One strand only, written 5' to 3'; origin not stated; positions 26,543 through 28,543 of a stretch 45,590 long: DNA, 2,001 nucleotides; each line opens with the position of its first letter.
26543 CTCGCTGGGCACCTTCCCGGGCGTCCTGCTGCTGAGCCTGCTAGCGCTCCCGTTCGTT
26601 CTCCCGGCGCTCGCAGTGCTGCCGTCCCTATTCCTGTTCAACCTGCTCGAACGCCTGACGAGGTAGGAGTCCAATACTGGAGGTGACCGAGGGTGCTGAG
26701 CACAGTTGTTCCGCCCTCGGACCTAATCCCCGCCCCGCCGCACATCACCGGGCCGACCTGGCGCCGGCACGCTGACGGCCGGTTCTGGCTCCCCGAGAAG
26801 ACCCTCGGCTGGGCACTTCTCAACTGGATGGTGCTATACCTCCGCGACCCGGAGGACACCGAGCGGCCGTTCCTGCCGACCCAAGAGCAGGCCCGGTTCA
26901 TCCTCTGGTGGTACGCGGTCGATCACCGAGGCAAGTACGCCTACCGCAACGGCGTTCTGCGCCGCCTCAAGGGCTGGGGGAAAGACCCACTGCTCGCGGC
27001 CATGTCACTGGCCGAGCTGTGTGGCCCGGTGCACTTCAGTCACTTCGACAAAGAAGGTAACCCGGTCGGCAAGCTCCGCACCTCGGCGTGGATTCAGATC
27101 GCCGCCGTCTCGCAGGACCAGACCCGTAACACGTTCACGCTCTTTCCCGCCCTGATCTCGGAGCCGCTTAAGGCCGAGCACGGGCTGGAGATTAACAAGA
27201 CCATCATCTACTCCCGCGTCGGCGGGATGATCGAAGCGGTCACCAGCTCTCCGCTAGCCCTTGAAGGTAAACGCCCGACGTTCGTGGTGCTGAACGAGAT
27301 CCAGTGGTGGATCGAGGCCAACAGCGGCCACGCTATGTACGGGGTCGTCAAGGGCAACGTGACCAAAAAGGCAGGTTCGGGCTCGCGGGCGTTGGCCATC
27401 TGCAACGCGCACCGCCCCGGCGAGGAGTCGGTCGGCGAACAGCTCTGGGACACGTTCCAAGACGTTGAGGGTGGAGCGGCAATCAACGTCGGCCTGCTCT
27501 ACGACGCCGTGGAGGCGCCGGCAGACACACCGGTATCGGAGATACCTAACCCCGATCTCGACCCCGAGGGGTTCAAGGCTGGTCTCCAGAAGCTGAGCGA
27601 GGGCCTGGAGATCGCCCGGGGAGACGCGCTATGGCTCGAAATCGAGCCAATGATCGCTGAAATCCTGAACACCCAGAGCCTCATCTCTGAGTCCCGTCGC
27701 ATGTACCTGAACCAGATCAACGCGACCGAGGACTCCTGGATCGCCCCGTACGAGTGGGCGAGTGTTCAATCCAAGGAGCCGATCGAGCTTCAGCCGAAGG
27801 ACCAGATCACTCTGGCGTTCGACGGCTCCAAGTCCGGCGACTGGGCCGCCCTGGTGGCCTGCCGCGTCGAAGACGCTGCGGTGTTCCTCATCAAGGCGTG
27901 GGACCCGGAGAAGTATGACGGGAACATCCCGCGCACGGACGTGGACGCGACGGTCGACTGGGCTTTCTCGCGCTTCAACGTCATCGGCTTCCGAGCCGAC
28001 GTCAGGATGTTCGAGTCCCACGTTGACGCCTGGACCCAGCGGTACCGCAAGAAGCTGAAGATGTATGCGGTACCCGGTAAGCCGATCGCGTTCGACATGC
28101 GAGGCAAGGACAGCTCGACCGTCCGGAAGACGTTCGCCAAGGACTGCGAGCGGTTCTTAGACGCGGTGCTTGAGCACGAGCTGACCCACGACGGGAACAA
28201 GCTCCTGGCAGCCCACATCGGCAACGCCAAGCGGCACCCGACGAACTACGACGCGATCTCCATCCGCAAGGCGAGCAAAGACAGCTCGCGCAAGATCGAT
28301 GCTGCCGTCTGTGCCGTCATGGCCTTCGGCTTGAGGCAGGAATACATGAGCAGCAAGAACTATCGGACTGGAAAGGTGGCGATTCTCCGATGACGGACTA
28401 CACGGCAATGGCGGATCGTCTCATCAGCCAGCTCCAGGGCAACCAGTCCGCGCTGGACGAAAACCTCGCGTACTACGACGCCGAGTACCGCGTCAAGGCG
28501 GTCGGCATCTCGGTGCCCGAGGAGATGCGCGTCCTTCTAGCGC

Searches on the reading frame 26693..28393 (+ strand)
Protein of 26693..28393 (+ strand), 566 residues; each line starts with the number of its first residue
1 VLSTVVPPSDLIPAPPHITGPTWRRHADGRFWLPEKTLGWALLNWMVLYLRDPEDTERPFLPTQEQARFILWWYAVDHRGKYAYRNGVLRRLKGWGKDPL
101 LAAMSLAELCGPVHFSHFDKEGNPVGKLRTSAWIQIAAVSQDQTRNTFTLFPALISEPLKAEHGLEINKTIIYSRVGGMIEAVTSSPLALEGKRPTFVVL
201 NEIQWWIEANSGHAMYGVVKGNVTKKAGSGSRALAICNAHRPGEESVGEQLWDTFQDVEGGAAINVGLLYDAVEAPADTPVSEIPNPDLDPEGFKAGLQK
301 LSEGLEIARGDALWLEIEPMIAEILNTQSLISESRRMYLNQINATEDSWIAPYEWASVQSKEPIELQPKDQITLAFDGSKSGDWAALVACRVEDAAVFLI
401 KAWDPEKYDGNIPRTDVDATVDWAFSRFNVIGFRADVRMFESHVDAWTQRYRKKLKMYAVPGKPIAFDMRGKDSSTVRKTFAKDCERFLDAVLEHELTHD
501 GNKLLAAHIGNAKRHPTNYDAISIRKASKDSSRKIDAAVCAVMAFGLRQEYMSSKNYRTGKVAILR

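Call 10: search_protein_families(library=pfam, proteins=[window:26693-28393:+], max_evalue=0.01)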
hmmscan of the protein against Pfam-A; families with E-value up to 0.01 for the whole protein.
window:26693-28393:+ (566 aa): 1 family
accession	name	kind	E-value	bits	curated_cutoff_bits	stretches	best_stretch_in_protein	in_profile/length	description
PF20441.4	TerL_nuclease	-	1.7e-08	34.4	24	1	483-546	219-280/286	Terminase large subunit, endonuclease domain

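Call 18: find_homologous_proteins(query=window:26693-28393:+, max_evalue=1e-30)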
Query window:26693-28393:+ (566 aa): 2900 proteins with E <= 1e-30 among 8000 candidates; the best 120 are listed.
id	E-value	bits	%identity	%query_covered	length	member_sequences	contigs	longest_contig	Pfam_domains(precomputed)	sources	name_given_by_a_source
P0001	0.0e+0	1316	100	100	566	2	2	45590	PF20441.4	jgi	-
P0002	0.0e+0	1033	77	100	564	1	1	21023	PF20441.4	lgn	-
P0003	3.7e-288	975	71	100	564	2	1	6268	PF20441.4,PF03354.22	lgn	-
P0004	5.9e-287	971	71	100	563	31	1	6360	PF20441.4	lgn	-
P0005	2.2e-283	959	72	100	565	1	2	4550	PF20441.4,PF03354.22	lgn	-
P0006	1.9e-282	956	71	100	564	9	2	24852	PF20441.4,PF03354.22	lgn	-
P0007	5.1e-281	952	71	99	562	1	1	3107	PF20441.4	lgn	-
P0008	4.6e-279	945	71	100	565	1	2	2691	PF20441.4,PF03354.22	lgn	-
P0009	4.2e-271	919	68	100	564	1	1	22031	PF20441.4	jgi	jgi:hypothetical protein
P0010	2.5e-268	910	68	97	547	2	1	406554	PF20441.4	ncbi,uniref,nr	ncbi:phage terminase family protein [Amycolatopsis anabasis]|uniref:phage terminase family protein n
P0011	1.1e-263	894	66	100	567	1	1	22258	PF20441.4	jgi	jgi:hypothetical protein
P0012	2.2e-263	893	68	99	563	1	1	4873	PF20441.4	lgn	-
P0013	2.6e-257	873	67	100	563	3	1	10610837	PF20441.4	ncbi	-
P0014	2.8e-256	870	66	100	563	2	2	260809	PF20441.4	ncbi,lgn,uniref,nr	ncbi:hypothetical protein [Amycolatopsis sp.]|uniref:hypothetical protein n=1 Tax=Amycolatopsis sp. 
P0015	4.9e-255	866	65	100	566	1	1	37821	PF20441.4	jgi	jgi:hypothetical protein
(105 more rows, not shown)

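Call 19: find_encoding_contigs(protein=P0001, flank=8000, max_places=4)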
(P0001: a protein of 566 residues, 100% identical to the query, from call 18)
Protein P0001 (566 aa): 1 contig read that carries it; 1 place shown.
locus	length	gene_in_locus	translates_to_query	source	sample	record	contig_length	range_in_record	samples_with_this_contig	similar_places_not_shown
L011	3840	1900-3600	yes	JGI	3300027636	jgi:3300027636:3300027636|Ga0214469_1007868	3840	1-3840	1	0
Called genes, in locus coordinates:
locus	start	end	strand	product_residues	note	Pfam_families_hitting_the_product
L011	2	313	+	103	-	?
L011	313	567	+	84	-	-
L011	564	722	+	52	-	-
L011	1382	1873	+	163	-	PF07087:DUF1353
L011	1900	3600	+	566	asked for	PF20441:TerL_nuclease (weak)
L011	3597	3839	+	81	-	?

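Call 20: find_encoding_contigs(protein=P0002, flank=8000, max_places=4)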
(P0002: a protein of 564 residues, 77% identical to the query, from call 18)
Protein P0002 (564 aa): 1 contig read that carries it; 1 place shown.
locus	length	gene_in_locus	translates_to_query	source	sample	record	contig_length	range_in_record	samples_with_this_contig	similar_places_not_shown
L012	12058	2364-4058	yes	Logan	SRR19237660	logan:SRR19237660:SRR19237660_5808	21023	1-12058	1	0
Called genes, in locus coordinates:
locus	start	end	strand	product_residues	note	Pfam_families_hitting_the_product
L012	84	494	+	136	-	-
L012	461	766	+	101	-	-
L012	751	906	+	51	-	-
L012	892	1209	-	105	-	PF00392:GntR, PF25213:HVO_A0261_N (faint)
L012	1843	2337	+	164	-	PF07087:DUF1353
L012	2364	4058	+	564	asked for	PF20441:TerL_nuclease (faint)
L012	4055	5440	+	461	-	PF05133:SPP1_portal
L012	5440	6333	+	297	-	PF25310:VG15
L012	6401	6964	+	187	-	-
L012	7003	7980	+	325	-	PF20911:GP7, PF19307:SrpI-like (faint)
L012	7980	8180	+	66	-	-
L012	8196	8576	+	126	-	PF09355:Phage_Gp19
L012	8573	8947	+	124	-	-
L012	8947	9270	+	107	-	PF17395:DUF5403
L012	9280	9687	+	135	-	PF23841:Phage_tail_terminator_2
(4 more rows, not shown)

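Call 21: find_encoding_contigs(protein=P0010, flank=10000, max_places=2)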
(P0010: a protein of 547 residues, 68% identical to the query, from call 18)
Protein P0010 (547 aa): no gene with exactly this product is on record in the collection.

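Call 22: find_encoding_contigs(protein=P0006, flank=10000, max_places=2)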
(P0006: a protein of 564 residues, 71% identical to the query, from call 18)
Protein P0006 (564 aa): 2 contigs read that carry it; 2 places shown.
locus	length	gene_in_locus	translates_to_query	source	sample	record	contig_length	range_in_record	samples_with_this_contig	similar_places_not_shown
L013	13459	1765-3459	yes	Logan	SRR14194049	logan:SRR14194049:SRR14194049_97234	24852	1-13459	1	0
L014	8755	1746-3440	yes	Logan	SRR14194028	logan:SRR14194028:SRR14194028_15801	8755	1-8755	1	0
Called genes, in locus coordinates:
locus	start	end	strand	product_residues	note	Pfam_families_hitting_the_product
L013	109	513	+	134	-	-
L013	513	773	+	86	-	-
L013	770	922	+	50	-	-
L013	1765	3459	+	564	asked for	PF03354:TerL_ATPase (weak), PF20441:TerL_nuclease (weak)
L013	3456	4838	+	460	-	PF05133:SPP1_portal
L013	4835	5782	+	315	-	PF25310:VG15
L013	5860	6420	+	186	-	-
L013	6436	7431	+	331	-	PF05065:Phage_capsid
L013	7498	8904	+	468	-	-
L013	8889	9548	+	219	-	-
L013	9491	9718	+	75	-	PF23976:DUF7302 (weak)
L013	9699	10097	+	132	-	PF09355:Phage_Gp19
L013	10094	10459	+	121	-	-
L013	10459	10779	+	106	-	PF17395:DUF5403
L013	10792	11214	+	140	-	PF23841:Phage_tail_terminator_2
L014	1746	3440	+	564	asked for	PF03354:TerL_ATPase (weak), PF20441:TerL_nuclease (weak)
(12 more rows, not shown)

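Call 23: find_encoding_contigs(protein=P0015, flank=10000, max_places=2)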
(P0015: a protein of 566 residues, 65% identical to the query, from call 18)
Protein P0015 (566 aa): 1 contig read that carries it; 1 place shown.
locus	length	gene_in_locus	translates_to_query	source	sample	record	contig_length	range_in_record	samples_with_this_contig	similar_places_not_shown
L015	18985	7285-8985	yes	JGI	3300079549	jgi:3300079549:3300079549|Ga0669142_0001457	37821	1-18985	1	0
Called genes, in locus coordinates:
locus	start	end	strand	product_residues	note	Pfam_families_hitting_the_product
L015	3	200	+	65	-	?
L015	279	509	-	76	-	-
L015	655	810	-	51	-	-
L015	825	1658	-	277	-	PF23822:DUF7192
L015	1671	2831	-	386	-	PF20030:bpMoxR (weak), PF00004:AAA, PF07728:AAA_5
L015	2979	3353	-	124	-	-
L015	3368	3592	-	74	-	-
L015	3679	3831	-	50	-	-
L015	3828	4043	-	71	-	-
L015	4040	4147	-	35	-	-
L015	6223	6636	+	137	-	PF25673:Terminase_7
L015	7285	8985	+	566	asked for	PF20441:TerL_nuclease (faint)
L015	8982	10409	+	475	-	PF05133:SPP1_portal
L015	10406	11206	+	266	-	PF25310:VG15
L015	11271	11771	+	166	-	-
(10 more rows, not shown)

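Call 44: find_related_loci(query=A1, collection=genome_contigs, flank=7000)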
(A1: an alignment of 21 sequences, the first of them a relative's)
Query A1 (566 aa) in genome_contigs; peptide patterns used: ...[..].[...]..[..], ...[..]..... (x = any residue, [..] = any of these).
63 stretches matched a pattern; 20 encode a relative of the query (tblastn E <= 1e-3); 20 distinct loci.
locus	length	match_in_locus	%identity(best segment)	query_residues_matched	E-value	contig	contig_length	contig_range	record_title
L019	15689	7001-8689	66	1-566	0e+0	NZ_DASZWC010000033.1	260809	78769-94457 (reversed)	MAG: Amycolatopsis sp. isolate SMAG_U6147 k141_768758, whole genome shotgun sequence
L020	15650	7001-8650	65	11-566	0e+0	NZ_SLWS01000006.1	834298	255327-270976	Actinocrispum wychmicini strain DSM 45934 Ga0310477_106, whole genome shotgun sequence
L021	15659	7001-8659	64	10-566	0e+0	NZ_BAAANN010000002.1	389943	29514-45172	Amycolatopsis minnesotensis strain JCM 14545 sequence002, whole genome shotgun sequence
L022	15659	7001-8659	64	10-566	0e+0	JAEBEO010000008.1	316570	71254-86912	UNVERIFIED_CONTAM: Amycolatopsis sp. cmx-4-19 cmx-4-19_NODE_8_length_316570_cov_40.930256, whole genome shotgun sequence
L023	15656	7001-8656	62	10-565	0e+0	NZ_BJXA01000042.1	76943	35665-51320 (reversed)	Nocardia ninae NBRC 108245 sequence042, whole genome shotgun sequence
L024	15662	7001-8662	62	8-565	0e+0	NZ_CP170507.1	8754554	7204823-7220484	Nocardia brasiliensis strain GA14-02 chromosome, complete genome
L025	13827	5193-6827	61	16-565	0e+0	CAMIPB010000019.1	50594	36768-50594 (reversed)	MAG: uncultured Corynebacterium sp. isolate A6R4QbVexk_bin.14.MAG genome assembly, contig: NODE_335_length_50594_cov_12.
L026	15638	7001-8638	60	14-565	0e+0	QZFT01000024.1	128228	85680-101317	Pseudonocardiaceae bacterium YIM PH 21723 NODE_20, whole genome shotgun sequence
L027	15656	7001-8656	59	11-564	0e+0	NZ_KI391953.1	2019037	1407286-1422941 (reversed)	Segniliparus rugosus ATCC BAA-974 acqcO-supercont2.1, whole genome shotgun sequence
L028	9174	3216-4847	60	11-558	0e+0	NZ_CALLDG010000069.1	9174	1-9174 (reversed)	MAG: uncultured Corynebacterium sp. isolate SRR12395643_bin.86_CONCOCT_v1.1_MAG ERZ1673753.3733, whole genome shotgun se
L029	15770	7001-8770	55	5-566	0e+0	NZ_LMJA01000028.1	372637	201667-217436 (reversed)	Mycobacterium sp. Root265 contig_4, whole genome shotgun sequence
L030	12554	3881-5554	57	6-566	0e+0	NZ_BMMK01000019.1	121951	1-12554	Longimycelium tulufanense strain CGMCC 4.5737 sequence019, whole genome shotgun sequence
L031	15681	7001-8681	59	3-566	0e+0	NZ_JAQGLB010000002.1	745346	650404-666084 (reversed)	Saccharopolyspora indica strain KCTC 29208 NODE_2_length_745346_cov_33.597168, whole genome shotgun sequence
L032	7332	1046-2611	50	33-565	7e-170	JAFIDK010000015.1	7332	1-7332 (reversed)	Algoriphagus aestuarii strain KCTC 42199 15, whole genome shotgun sequence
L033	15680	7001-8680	68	3-565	0e+0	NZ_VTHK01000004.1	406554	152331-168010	Amycolatopsis anabasis strain EGI 650086 RDPYD18112716_A.Scaf4, whole genome shotgun sequence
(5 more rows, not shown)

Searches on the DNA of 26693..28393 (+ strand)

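Call 28: search_rna_families(source=L015, start=4000, end=6300, threshold=evalue, max_evalue=10, show_alignments=2)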
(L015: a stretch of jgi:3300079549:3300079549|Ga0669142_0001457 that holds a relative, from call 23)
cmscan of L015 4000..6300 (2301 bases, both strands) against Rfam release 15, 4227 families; matches with E-value up to 10: 6.
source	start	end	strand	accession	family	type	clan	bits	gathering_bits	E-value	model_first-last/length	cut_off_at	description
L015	5792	5874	-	RF02621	BSnc120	Gene; sRNA;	-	25.7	114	0.0052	1-88/88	no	Brucella sRNA 120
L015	4170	4247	-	RF01852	tRNA-Sec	Gene; tRNA;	CL00001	18.3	47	2.6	1-91/91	no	Selenocysteine transfer RNA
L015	4169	4246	+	RF04354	Plastid-ycf2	Cis-reg;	-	16.7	65.7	5.4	1-75/75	no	Plastid-ycf2 5UTR RNA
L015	5758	5811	+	RF02516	MIR393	Gene; miRNA;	-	15.4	60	8.3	1-126/126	no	mir-393 microRNA precursor family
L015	4989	5030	+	RF03109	Thermales-rpoB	Cis-reg;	-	15.1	77.3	8.2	29-70/89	no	Thermales-rpoB RNA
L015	4164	4203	+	RF03109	Thermales-rpoB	Cis-reg;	-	14.9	77.3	9.2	1-89/89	no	Thermales-rpoB RNA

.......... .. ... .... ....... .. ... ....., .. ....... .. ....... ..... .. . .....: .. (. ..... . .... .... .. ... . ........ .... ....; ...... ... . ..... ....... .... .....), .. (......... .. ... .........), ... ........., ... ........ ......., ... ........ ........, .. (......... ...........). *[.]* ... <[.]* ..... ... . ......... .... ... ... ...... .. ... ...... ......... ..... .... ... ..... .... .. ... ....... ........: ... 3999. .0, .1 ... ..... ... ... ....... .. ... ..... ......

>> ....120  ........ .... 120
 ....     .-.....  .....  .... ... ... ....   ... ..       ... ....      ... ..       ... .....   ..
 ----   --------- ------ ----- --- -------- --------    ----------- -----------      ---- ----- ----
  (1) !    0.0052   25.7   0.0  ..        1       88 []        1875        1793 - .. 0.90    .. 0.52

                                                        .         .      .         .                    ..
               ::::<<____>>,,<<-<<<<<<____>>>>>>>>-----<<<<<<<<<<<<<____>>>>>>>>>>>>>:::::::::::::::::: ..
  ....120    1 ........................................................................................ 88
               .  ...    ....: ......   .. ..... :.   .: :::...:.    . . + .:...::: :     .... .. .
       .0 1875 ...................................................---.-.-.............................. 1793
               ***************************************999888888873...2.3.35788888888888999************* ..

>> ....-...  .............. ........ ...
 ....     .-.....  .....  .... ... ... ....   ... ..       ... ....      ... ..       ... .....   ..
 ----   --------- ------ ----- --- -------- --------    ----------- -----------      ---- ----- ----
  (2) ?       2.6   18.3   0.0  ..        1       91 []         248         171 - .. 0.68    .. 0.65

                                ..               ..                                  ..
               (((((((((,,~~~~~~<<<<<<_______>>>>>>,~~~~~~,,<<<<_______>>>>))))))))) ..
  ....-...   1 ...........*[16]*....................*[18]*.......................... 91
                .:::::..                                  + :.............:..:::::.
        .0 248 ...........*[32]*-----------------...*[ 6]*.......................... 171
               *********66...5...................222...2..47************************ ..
